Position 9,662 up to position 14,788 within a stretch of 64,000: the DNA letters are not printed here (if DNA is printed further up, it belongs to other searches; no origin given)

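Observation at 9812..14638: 1608-aa single-ORF fusion of GT2 + processive GT2 (QRSRW) + MOP flippase + GT4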

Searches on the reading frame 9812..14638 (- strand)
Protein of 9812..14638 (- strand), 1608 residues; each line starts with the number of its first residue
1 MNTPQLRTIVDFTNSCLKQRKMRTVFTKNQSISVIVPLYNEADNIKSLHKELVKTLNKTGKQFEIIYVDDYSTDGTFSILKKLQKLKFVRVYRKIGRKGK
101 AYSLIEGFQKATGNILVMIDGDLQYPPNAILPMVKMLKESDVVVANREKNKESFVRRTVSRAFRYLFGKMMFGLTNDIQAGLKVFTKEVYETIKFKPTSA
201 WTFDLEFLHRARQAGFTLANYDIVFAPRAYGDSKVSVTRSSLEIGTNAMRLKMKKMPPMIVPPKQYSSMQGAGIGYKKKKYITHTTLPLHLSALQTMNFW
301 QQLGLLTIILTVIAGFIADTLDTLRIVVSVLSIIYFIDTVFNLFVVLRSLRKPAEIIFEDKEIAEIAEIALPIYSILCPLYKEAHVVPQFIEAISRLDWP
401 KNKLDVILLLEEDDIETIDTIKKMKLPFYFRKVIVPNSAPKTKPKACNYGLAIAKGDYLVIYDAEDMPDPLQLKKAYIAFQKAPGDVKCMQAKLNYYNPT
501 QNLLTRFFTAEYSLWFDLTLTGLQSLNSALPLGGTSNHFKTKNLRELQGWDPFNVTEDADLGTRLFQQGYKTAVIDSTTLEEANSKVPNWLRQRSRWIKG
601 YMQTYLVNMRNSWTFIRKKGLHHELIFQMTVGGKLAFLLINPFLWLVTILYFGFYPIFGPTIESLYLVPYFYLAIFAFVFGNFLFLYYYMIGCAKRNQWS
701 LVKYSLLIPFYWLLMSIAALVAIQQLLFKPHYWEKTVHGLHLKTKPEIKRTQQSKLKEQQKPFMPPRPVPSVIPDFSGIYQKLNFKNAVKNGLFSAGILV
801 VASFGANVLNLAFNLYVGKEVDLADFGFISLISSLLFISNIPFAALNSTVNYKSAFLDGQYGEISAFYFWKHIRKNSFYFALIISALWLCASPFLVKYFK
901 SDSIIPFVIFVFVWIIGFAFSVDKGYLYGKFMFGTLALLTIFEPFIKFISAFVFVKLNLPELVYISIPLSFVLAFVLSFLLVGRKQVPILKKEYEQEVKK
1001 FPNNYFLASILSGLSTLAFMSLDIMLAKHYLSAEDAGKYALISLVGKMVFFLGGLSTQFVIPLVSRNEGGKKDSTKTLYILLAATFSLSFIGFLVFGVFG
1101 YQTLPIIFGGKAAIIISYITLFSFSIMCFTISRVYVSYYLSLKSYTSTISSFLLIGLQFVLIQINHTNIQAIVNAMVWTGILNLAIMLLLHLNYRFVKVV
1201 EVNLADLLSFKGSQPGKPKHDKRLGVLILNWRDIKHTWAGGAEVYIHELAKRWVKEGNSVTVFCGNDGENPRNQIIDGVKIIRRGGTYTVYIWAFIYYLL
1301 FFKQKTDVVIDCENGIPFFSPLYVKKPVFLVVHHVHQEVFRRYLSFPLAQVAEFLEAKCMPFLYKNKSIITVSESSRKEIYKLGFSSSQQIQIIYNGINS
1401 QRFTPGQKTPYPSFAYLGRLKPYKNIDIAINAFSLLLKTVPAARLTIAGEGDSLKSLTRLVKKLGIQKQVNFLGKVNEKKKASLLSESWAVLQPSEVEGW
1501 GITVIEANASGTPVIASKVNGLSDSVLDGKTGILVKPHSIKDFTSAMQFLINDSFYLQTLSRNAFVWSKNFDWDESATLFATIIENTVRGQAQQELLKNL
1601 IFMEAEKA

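Call 3: search_protein_families(library=pfam, proteins=[window:9812-14638:-], max_evalue=0.01)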
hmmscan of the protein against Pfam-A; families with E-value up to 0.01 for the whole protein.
window:9812-14638:- (1608 aa): 10 families
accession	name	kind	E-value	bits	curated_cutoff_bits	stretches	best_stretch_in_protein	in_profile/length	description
PF00534.26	Glycos_transf_1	-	3.4e-40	137.8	26.4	1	1401-1564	5-169/172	Glycosyl transferases group 1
PF00535.33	Glycos_transf_2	-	5.1e-40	137.6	23.3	2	33-182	1-156/168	Glycosyl transferase family 2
PF13692.12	Glyco_trans_1_4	-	7.1e-30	104.6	27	1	1413-1553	3-142/142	Glycosyl transferases group 1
PF13641.12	Glyco_tranf_2_3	-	3e-28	99.8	27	2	374-600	3-230/230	Glycosyltransferase like family 2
PF13632.12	Glyco_trans_2_3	-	4.9e-22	79.1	27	1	459-684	2-196/198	Glycosyl transferase family group 2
PF13439.12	Glyco_transf_4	-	9.3e-17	62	28.5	1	1240-1402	2-170/170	Glycosyltransferase Family 4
PF20706.3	GT4-conflict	-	9.1e-09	35.2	26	1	1411-1525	197-319/385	Family 4 Glycosyltransferase in conflict systems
PF13506.12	Glyco_transf_21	-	3.9e-08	33.4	21.7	1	432-598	5-173/174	Glycosyl transferase family 21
PF10111.15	Glyco_tranf_2_2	-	6.4e-07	29.6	27.3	1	33-137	1-106/276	Glycosyltransferase like family 2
PF13579.12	Glyco_trans_4_4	-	0.0006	20.6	29.7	1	1240-1397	1-158/158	Glycosyl transferase 4-like domain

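Call 4: search_protein_families(library=ncbifam, proteins=[window:9812-14638:-], max_evalue=0.01)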
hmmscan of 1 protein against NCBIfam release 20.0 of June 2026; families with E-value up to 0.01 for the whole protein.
window:9812-14638:- (1608 aa): 61 families (the best 25 are shown)
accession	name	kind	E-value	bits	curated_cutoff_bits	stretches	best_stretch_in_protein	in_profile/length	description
NF041010.1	glycosy_Agl16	equivalog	9.1e-33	113.6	575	1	1240-1583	15-347/352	glycosylation protein Agl16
TIGR03449.1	mycothiol_MshA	equivalog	7.2e-32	110.8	462.5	1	1380-1582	179-398/406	D-inositol-3-phosphate glycosyltransferase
TIGR03937.1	PgaC_IcaA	equivalog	1.4e-29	103.2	422.3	2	19-229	34-246/407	poly-beta-1,6-N-acetyl-D-glucosamine synthase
NF047588.1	GlcsyltransPgfSStrep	equivalog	6.3e-27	94.6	500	1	32-193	3-167/308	glycosyltransferase PgfS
TIGR03088.1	stp2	hypoth_equivalog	3.4e-24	85.6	409.05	1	1387-1583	158-369/374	TIGR03088 family PEP-CTERM/XrtA system glycosyltransferase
TIGR03999.1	thiol_BshA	equivalog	4.4e-24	85.1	273.7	1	1366-1575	145-361/375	N-acetyl-alpha-D-glucosaminyl L-malate synthase BshA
NF041876.1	EPS_EpsE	equivalog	8.2e-23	81.3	400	1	1383-1564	180-372/389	exopolysaccharide biosynthesis GT4 family glycosyltransferase EpsE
TIGR04283.1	glyco_like_mftF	equivalog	4.5e-20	72.2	182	2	32-215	1-173/221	TIGR04283 family arsenosugar biosynthesis glycosyltransferase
NF007986.1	PRK10714.1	equivalog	3.4e-19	69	529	1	29-239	5-214/316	undecaprenyl-phosphate 4-deoxy-4-formamido-L-arabinose transferase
NF007396.0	PRK09922.1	equivalog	1.1e-18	67.3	385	1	1370-1556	140-329/361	lipopolysaccharide 1,6-galactosyltransferase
NF041875.1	EPS_EpsD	equivalog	2.6e-18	66.5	370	2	32-139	1-106/325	exopolysaccharide biosynthesis glycosyltransferase EpsD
NF046085.1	XrtY_assoc_Gly1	equivalog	1.8e-17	63.3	400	1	1364-1563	159-359/387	XrtY-associated glycosyltransferase XYAG1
TIGR03111.1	glyc2_xrt_Gpos1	hypoth_equivalog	1.8e-17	63.3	363.95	2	360-734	39-415/439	TIGR03111 family XrtG-associated glycosyltransferase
TIGR04047.1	MSMEG_0565_glyc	hypoth_equivalog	5.8e-17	61.8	259.85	1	1393-1579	163-366/373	MSMEG_0565 family glycosyltransferase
NF047880.1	glyco_SdgA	exception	3.4e-16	58.9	800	1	1417-1583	321-486/488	serine-aspartate repeat adhesin O-glycosyltransferase SdgA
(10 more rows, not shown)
